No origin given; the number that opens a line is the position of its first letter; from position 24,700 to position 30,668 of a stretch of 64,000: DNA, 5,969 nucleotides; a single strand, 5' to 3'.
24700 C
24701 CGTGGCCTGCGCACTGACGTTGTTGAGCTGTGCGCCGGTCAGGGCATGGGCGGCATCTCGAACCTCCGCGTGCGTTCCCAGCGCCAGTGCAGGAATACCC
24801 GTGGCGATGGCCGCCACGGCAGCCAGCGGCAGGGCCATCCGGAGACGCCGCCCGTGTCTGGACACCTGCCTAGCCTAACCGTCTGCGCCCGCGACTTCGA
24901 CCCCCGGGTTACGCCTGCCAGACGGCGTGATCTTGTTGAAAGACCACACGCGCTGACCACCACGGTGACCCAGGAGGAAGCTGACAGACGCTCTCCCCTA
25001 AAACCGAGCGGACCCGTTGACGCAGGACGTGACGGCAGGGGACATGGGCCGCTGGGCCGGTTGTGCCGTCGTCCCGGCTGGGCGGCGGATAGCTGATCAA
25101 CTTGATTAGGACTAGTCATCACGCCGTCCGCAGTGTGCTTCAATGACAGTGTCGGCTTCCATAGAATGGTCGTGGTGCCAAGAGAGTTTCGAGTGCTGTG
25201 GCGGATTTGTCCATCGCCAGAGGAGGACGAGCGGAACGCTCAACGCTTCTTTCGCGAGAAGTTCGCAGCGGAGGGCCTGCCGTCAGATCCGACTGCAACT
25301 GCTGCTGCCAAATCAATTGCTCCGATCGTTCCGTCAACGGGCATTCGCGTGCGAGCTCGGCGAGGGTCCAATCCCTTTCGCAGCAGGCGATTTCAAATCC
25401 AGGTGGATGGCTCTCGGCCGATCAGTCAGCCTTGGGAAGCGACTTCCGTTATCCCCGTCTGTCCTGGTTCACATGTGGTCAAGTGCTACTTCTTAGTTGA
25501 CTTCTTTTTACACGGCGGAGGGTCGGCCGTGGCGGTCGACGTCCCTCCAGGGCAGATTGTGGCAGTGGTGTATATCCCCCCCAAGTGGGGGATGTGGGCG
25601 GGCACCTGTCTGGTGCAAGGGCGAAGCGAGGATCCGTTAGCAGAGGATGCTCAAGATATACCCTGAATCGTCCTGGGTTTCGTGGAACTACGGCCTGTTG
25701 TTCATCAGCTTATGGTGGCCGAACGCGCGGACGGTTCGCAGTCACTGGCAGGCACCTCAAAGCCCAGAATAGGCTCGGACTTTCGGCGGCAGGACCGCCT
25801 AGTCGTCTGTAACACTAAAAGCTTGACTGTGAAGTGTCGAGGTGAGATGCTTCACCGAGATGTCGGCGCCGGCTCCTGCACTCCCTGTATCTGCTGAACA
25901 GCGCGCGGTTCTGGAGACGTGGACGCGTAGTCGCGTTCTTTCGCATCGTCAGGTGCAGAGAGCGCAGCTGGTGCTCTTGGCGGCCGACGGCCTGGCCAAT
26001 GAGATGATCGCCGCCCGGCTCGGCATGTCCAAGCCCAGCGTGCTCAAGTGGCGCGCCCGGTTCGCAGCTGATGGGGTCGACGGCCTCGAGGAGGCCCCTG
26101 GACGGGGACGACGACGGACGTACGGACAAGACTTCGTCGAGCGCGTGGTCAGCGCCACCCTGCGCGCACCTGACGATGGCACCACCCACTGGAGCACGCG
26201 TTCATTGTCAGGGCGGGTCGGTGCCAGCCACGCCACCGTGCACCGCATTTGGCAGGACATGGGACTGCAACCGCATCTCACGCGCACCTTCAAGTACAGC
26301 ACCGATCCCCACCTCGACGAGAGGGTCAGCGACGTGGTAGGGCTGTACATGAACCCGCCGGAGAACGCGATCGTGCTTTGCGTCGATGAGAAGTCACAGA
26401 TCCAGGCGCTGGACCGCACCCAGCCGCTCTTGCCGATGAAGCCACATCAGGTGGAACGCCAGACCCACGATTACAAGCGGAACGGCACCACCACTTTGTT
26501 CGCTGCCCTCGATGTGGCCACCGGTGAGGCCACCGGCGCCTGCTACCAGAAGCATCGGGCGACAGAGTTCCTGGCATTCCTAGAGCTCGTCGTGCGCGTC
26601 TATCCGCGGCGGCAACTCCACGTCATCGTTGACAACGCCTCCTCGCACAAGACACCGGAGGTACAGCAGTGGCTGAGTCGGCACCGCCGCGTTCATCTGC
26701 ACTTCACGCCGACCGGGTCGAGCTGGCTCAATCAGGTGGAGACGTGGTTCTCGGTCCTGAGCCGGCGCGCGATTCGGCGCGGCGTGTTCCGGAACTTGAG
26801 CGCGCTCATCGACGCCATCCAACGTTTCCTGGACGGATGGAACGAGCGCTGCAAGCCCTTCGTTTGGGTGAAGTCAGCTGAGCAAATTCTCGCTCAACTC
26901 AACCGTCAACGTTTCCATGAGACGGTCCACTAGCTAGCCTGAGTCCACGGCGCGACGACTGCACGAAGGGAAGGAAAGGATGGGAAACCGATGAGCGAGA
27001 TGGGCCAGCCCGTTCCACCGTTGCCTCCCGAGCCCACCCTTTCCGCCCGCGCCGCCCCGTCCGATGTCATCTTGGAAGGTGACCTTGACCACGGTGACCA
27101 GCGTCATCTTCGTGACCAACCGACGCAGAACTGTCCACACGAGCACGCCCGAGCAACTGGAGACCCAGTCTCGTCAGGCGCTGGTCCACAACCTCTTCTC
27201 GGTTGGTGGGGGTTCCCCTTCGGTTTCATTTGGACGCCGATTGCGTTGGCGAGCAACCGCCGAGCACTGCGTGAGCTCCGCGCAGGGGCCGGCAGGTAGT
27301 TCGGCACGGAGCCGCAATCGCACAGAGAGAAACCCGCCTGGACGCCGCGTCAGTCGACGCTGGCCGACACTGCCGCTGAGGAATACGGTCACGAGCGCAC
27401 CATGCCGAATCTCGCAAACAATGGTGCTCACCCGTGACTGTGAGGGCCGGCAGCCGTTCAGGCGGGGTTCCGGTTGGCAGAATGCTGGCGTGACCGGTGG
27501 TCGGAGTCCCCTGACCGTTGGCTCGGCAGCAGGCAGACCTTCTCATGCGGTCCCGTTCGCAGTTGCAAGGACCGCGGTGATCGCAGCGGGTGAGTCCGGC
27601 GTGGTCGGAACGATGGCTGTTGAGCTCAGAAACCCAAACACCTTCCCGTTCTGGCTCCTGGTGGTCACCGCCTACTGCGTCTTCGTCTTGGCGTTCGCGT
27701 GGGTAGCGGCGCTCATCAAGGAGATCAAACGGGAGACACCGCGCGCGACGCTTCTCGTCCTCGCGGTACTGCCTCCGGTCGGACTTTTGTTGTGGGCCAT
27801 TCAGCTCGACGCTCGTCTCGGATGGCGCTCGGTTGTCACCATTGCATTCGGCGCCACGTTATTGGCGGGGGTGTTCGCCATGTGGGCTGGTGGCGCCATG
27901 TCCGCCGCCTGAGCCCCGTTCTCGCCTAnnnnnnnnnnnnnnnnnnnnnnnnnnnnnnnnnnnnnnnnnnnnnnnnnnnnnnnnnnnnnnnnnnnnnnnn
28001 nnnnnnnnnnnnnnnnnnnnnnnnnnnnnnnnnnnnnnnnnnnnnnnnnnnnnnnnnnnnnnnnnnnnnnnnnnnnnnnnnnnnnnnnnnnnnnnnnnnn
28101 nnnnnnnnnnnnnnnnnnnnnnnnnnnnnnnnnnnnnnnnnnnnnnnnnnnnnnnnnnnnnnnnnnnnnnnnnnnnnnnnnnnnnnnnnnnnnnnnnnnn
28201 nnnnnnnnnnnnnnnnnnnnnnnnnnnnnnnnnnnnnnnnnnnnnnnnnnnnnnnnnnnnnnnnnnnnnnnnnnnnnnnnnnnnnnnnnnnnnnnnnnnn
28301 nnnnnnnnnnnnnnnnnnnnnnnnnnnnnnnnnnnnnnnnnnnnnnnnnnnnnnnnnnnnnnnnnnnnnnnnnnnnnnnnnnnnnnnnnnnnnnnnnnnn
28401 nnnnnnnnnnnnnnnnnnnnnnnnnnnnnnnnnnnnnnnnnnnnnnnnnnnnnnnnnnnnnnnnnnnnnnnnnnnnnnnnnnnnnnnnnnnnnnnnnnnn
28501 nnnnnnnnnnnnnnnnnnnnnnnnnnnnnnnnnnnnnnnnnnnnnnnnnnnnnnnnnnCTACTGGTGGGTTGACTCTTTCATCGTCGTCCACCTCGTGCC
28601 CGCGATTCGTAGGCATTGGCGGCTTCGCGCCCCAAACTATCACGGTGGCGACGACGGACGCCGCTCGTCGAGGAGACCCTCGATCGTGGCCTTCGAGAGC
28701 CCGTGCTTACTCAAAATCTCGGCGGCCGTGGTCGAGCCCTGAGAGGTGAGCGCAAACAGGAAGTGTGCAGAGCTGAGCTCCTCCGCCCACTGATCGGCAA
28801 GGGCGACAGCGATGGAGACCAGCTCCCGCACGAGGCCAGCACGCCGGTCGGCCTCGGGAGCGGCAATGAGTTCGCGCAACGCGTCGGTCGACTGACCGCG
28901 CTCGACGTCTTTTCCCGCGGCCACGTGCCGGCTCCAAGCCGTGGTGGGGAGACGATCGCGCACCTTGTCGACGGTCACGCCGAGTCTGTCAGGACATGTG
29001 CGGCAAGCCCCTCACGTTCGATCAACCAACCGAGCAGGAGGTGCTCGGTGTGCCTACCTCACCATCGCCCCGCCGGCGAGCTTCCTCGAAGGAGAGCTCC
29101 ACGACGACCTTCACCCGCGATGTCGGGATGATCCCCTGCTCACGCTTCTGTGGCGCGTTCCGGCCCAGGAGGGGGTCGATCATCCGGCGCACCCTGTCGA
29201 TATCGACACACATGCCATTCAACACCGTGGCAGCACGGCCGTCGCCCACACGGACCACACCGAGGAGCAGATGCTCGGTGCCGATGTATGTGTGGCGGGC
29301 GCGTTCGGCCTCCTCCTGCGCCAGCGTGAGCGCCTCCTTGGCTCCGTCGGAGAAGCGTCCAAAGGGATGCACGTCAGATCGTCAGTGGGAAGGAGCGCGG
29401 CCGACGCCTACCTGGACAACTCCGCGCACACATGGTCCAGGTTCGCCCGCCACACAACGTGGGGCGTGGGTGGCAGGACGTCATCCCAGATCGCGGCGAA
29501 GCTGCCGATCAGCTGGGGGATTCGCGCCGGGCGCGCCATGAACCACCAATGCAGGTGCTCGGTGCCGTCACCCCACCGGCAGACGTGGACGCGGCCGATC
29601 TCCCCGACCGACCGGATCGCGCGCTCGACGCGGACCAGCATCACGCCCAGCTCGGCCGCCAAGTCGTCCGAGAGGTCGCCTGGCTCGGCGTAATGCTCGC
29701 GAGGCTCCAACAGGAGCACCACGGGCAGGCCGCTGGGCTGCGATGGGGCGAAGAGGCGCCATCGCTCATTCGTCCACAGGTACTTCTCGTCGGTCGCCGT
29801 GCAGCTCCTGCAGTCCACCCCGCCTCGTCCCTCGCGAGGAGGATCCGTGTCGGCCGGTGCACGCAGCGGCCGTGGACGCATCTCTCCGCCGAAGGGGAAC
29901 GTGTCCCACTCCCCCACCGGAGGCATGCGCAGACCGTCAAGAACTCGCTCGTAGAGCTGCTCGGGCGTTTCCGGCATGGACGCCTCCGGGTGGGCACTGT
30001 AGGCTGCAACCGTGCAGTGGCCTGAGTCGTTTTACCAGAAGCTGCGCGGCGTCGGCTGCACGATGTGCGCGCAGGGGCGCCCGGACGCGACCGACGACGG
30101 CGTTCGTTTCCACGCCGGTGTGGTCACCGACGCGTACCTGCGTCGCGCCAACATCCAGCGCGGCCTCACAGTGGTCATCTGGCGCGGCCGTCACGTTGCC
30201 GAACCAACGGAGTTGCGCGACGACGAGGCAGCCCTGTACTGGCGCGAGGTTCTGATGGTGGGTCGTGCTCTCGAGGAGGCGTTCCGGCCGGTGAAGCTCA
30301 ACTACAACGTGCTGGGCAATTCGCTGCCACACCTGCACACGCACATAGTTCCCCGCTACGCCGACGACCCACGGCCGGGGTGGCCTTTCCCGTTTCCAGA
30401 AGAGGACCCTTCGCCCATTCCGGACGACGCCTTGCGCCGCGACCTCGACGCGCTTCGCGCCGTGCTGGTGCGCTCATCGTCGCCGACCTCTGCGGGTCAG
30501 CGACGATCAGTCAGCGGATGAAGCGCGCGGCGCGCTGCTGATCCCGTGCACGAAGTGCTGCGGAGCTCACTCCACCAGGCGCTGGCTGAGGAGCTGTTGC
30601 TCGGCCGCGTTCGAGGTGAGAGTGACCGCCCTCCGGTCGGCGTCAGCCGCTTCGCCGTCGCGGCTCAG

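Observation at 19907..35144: ~15 kb accessory island between yebC and pheT, inside an otherwise conserved minus-strand backbone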

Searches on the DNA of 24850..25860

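Call 59: search_rna_families(source=window, start=24850, end=25860, threshold=evalue, max_evalue=1)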
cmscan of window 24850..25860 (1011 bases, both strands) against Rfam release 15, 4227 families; matches with E-value up to 1: 1.
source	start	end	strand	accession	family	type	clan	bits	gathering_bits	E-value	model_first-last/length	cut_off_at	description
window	25021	25054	-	RF01973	H19_2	Gene; lncRNA;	-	14.5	50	0.67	1-69/69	no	H19 conserved region 2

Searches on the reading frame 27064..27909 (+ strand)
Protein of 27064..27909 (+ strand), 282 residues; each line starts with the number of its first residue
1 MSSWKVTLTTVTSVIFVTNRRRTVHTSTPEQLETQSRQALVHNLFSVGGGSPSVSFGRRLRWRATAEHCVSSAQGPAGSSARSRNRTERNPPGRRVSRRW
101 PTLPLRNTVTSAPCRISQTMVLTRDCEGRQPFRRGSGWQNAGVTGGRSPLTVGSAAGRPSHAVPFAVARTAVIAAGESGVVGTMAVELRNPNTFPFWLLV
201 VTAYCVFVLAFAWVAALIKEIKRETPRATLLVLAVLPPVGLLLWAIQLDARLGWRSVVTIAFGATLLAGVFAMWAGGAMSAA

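Call 8: search_protein_families(library=pfam, max_evalue=0.01, proteins=[window:27064-27909:+])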
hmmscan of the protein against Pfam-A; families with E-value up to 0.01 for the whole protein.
window:27064-27909:+ (282 aa): 0 families

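Call 39: search_protein_families(library=ncbifam, max_evalue=0.001, proteins=[window:27064-27909:+])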
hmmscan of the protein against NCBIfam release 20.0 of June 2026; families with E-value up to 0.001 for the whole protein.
window:27064-27909:+ (282 aa): 0 families

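Call 53: search_protein_families(library=phrogs, max_evalue=0.01, proteins=[window:27064-27909:+])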
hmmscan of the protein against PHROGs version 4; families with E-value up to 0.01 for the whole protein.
window:27064-27909:+ (282 aa): 0 families

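Call 54: search_protein_families(library=pfam, max_evalue=5, proteins=[window:27064-27909:+])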
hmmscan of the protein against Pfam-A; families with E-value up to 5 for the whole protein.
window:27064-27909:+ (282 aa): 2 families
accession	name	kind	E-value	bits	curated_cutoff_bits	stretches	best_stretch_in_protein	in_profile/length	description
PF13396.11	PLDc_N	-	1.5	9.3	23.3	0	213-246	3-39/42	Phospholipase_D-nuclease N-terminal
PF08285.16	DPM3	-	2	9.1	25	1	203-255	8-59/90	Dolichol-phosphate mannosyltransferase subunit 3 (DPM3)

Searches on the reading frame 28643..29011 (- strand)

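Call 8: search_protein_families(library=pfam, max_evalue=0.01, proteins=[window:28643-29011:-])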
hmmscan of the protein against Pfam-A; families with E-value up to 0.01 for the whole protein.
window:28643-29011:- (123 aa): 1 family
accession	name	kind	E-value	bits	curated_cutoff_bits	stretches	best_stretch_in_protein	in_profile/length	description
PF02861.25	Clp_N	-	1.3e-06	28.9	20.7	1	78-118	12-52/53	Clp amino terminal domain, pathogenicity island component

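Call 53: search_protein_families(library=phrogs, max_evalue=0.01, proteins=[window:28643-29011:-])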
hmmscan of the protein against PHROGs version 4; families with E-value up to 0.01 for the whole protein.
window:28643-29011:- (123 aa): 0 families

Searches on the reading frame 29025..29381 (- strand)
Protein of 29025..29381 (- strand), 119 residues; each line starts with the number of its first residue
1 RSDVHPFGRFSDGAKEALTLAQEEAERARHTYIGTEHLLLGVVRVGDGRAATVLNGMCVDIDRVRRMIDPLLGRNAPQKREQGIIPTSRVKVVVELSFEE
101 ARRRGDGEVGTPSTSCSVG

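Call 9: search_protein_families(library=pfam, max_evalue=0.01, proteins=[window:29025-29381:-])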
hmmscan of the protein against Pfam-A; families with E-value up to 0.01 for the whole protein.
window:29025-29381:- (119 aa): 1 family
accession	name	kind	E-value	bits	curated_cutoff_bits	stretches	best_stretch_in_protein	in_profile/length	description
PF02861.25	Clp_N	-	1.3e-16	61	20.7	1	21-68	1-48/53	Clp amino terminal domain, pathogenicity island component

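Call 53: search_protein_families(library=phrogs, max_evalue=0.01, proteins=[window:29025-29381:-])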
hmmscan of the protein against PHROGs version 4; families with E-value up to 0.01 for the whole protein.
window:29025-29381:- (119 aa): 2 families
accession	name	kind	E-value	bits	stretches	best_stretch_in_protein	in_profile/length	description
phrog_35667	-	unknown function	3.2e-20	73.7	1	5-111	10-115/235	-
phrog_4871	-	other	0.0017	17.8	1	14-109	12-107/764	ATP-dependent protease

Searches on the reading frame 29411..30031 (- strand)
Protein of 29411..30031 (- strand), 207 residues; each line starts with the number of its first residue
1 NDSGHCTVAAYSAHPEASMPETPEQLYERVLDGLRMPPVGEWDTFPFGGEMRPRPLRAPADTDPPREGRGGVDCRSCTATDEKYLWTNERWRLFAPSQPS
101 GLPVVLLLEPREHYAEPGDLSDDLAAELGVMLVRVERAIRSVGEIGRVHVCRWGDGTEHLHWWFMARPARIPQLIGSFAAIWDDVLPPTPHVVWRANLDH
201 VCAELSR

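Call 9: search_protein_families(library=pfam, max_evalue=0.01, proteins=[window:29411-30031:-])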
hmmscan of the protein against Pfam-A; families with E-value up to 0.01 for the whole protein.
window:29411-30031:- (207 aa): 0 families

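Call 39: search_protein_families(library=ncbifam, max_evalue=0.001, proteins=[window:29411-30031:-])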
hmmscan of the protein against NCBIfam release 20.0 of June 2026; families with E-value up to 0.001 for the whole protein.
window:29411-30031:- (207 aa): 0 families

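Call 53: search_protein_families(library=phrogs, max_evalue=0.01, proteins=[window:29411-30031:-])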
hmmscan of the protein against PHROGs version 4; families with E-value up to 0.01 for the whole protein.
window:29411-30031:- (207 aa): 1 family
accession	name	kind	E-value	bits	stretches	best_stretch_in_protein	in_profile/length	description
phrog_6748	-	unknown function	2.7e-10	41.4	1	73-168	5-100/134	-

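Call 54: search_protein_families(library=pfam, max_evalue=5, proteins=[window:29411-30031:-])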
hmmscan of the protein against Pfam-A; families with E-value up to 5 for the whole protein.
window:29411-30031:- (207 aa): 1 family
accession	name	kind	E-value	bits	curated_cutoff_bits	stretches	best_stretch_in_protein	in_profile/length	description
PF01230.28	HIT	-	0.15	13.1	21.5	1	82-166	6-94/98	HIT domain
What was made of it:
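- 29408..29977 (-): HIT-like protein. Weak: Pfam HIT E = 0.15 over 89 of 98 profile positions; phrog_6748. calls 53, 54
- Checked: The second 'HIT' protein (29408-29977) is only a weak HIT match, E = 0.15 (call 54).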

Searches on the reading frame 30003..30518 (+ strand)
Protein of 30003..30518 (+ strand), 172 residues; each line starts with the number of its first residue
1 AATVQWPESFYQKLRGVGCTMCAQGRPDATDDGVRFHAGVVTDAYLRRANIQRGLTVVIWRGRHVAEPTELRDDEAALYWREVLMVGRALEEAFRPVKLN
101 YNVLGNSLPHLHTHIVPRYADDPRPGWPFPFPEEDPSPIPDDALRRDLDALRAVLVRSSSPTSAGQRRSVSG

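Call 9: search_protein_families(library=pfam, max_evalue=0.01, proteins=[window:30003-30518:+])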
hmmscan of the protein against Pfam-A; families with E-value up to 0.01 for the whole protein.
window:30003-30518:+ (172 aa): 1 family
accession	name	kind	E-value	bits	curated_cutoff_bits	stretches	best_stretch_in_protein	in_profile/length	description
PF01230.28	HIT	-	2.1e-09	38.3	21.5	1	52-120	25-97/98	HIT domain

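Call 39: search_protein_families(library=ncbifam, max_evalue=0.001, proteins=[window:30012-30518:+])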
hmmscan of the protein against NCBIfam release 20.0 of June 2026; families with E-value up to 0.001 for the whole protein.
window:30012-30518:+ (169 aa): 0 families
